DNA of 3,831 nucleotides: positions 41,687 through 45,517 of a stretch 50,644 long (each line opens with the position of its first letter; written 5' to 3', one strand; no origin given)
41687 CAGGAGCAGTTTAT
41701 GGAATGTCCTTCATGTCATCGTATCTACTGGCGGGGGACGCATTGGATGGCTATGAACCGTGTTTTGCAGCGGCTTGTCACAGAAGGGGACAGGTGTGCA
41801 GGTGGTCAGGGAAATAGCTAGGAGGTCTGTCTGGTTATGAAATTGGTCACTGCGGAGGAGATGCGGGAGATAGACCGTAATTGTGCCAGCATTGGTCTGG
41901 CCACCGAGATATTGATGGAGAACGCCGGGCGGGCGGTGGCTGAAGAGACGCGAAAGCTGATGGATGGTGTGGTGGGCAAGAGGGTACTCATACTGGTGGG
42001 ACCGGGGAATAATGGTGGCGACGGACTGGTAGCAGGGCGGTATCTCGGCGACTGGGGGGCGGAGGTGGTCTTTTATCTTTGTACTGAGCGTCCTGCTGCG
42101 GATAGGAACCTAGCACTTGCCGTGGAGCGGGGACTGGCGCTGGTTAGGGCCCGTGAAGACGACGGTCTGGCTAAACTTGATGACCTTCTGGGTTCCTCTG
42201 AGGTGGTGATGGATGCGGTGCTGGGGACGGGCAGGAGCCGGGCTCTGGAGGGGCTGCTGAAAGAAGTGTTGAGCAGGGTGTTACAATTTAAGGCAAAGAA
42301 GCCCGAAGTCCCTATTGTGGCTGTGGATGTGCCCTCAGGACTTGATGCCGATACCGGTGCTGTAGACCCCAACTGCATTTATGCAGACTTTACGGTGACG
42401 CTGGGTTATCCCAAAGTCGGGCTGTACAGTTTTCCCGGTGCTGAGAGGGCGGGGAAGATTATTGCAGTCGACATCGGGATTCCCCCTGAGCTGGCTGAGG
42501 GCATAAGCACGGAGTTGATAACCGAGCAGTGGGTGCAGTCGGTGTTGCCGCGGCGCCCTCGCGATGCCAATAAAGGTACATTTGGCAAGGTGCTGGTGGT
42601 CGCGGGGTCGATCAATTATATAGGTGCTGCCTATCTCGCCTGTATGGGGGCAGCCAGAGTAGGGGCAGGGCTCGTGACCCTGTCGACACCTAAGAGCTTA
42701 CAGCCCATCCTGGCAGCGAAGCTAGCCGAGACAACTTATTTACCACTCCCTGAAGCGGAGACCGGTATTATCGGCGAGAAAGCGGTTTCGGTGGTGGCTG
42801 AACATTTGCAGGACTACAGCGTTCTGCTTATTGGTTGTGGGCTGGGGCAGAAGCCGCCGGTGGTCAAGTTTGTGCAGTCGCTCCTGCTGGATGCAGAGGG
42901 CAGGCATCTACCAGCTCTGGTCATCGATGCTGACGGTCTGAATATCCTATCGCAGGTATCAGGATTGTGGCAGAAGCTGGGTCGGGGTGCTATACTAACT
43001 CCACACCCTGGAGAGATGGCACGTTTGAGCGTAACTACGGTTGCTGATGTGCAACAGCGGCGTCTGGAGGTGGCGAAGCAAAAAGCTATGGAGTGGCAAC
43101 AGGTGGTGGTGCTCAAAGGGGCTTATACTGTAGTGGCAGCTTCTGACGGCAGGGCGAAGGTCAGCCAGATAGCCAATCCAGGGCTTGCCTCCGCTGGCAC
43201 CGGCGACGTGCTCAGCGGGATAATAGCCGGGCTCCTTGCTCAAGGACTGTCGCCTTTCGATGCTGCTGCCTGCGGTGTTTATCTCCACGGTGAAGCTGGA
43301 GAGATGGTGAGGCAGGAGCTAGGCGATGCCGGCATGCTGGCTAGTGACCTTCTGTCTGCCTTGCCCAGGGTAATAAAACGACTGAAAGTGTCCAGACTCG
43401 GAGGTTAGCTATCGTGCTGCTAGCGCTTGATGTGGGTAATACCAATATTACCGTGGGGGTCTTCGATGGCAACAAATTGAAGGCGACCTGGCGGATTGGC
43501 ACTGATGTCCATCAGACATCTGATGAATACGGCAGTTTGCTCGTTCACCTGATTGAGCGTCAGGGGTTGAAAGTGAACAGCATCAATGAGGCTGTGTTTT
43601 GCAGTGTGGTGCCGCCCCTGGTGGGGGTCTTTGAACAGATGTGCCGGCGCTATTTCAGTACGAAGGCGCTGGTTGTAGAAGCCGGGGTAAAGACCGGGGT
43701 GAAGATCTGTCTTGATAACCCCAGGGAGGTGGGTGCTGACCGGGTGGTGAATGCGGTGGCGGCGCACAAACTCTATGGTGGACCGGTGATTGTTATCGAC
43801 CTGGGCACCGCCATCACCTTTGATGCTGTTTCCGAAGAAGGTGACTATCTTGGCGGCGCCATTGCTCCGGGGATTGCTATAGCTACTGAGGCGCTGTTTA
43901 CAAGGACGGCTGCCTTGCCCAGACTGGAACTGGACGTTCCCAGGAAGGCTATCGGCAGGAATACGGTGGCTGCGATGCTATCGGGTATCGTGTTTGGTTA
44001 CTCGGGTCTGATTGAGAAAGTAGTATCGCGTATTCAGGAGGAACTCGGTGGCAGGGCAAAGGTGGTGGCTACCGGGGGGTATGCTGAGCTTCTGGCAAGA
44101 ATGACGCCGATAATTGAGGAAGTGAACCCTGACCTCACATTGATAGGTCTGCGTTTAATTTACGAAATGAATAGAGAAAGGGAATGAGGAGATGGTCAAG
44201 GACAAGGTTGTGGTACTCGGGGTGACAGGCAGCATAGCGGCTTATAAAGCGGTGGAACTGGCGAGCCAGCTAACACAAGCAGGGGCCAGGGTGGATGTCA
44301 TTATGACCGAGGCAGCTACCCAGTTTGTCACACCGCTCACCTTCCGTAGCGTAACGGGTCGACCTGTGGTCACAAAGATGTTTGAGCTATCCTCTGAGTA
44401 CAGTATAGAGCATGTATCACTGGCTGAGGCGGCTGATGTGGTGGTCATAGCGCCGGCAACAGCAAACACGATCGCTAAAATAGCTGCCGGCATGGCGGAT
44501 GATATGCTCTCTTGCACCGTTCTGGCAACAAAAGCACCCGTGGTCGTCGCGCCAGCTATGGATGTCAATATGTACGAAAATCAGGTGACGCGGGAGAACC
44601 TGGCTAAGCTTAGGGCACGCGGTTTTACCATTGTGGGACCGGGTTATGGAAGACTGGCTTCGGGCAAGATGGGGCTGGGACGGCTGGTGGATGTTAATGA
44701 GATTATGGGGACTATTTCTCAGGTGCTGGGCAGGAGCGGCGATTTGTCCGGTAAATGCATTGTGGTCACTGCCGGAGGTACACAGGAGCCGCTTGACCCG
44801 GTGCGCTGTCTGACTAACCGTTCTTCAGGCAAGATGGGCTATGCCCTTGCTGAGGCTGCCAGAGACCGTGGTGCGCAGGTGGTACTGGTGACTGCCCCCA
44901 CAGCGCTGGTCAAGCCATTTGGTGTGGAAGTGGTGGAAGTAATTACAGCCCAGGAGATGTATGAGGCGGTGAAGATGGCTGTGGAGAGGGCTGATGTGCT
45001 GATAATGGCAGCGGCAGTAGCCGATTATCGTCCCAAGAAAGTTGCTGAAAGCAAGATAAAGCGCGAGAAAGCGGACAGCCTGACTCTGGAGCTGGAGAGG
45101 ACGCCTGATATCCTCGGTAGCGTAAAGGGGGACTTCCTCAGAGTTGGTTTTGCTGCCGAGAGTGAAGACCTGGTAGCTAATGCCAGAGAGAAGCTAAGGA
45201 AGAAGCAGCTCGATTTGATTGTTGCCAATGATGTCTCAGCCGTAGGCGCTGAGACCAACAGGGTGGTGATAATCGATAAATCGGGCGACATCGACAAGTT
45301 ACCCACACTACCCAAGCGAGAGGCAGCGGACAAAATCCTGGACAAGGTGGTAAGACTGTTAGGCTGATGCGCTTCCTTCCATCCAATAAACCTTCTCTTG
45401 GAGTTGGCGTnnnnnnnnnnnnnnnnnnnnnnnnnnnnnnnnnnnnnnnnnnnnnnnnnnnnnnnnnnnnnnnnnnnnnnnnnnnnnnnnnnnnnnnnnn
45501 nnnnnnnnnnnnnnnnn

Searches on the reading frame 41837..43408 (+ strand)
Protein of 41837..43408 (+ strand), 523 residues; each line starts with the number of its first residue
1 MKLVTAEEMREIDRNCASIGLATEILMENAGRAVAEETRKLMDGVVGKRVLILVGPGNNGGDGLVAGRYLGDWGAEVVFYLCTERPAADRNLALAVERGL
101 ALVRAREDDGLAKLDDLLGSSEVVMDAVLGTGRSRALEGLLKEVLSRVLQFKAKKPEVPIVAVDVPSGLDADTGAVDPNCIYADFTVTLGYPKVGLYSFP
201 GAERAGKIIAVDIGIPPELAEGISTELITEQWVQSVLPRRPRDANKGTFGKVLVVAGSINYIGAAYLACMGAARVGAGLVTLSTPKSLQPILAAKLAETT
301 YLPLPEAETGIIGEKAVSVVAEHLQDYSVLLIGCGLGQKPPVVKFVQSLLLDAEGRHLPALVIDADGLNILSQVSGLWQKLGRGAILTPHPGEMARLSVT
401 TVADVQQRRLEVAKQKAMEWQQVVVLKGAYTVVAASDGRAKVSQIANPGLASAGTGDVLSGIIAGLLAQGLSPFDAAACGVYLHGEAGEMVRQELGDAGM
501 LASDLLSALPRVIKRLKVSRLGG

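Call 28: search_protein_families(library=ncbifam, proteins=[window:41837-43408:+], max_evalue=1e-25)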
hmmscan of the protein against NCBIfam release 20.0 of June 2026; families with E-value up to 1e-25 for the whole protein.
window:41837-43408:+ (523 aa): 3 families
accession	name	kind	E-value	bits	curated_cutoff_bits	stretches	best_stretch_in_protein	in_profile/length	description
NF007856.0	PRK10565.1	equivalog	8.7e-76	255.6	703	1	3-514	17-499/510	bifunctional ADP-dependent NAD(P)H-hydrate dehydratase/NAD(P)H-hydrate epimerase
TIGR00196.1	yjeF_cterm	hypoth_equivalog_domain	1.8e-66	224.4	129.85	1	229-515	4-277/277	NAD(P)H-hydrate dehydratase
TIGR00197.1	yjeF_nterm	hypoth_equivalog_domain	1.1e-40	139.5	88.6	1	3-217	3-206/206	NAD(P)H-hydrate epimerase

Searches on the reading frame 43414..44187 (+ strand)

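Call 28: search_protein_families(library=ncbifam, proteins=[window:43414-44187:+], max_evalue=1e-25)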
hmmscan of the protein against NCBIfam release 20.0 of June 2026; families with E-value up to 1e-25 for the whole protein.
window:43414-44187:+ (257 aa): 16 families
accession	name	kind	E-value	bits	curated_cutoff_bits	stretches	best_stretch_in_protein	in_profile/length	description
NF009855.0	PRK13321.1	equivalog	2.2e-100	335.2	233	1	1-254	1-255/256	type III pantothenate kinase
NF009847.0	PRK13318.1-5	equivalog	5.7e-100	333.8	381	1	1-255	1-256/256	type III pantothenate kinase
NF009843.0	PRK13318.1-1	equivalog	2.9e-93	311.8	426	1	1-255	1-255/259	type III pantothenate kinase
NF009844.0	PRK13318.1-2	equivalog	1.3e-91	306.3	331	1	1-256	1-257/259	type III pantothenate kinase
NF009845.0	PRK13318.1-3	equivalog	9.8e-84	280.6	358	1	1-256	1-257/258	type III pantothenate kinase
NF009848.0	PRK13318.1-6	equivalog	2.5e-81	272.8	248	1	1-254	1-255/256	type III pantothenate kinase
TIGR00671.1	baf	subfamily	4e-75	252.7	58.2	1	2-250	1-242/243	type III pantothenate kinase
NF009846.0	PRK13318.1-4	equivalog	2e-62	210.9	432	1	1-253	1-253/255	type III pantothenate kinase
NF009849.0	PRK13320.1-1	equivalog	6e-47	160.2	354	1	2-255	10-265/267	type III pantothenate kinase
NF009852.0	PRK13320.1-4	equivalog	1.2e-41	142.8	439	1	3-254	16-269/270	pantothenate kinase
NF009861.0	PRK13324.1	equivalog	3.5e-39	134.9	495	1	1-253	1-253/258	type III pantothenate kinase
NF009853.0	PRK13320.1-5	equivalog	2e-33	115.9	287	1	1-254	1-241/243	type III pantothenate kinase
NF009871.0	PRK13331.1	equivalog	3.2e-33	115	251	1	3-249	10-246/253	pantothenate kinase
NF009860.0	PRK13322.1-5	equivalog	1.4e-31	110.1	288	1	1-248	1-242/248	pantothenate kinase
NF009850.0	PRK13320.1-2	equivalog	5.9e-29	101.5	321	1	1-255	1-239/241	type III pantothenate kinase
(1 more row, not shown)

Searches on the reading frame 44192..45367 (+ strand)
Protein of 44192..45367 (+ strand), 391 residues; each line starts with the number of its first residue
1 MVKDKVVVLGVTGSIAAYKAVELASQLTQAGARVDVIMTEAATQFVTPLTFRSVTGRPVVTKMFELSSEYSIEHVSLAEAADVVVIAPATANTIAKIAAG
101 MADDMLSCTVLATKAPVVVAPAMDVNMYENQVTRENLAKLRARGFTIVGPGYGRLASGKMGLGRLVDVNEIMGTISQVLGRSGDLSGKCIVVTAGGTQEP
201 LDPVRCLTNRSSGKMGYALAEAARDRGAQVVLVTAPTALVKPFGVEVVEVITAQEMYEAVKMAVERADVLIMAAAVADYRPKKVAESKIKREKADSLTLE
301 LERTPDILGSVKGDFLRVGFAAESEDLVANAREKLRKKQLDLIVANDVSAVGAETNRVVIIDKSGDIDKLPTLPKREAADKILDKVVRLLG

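Call 28: search_protein_families(library=ncbifam, proteins=[window:44192-45367:+], max_evalue=1e-25)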
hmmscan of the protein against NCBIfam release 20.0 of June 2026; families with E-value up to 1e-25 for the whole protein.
window:44192-45367:+ (391 aa): 3 families
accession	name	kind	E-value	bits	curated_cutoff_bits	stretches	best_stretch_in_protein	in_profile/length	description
TIGR00521.1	coaBC_dfp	equivalog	6e-133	443.7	219.7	1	3-386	2-391/392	bifunctional phosphopantothenoylcysteine decarboxylase/phosphopantothenate--cysteine ligase CoaBC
TIGR02113.1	coaC_strep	equivalog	9.2e-50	168.9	261.4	1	6-178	2-176/177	phosphopantothenoylcysteine decarboxylase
NF005231.0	PRK06732.1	equivalog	6e-29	101.5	265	0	190-286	3-101/229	phosphopantothenate--cysteine ligase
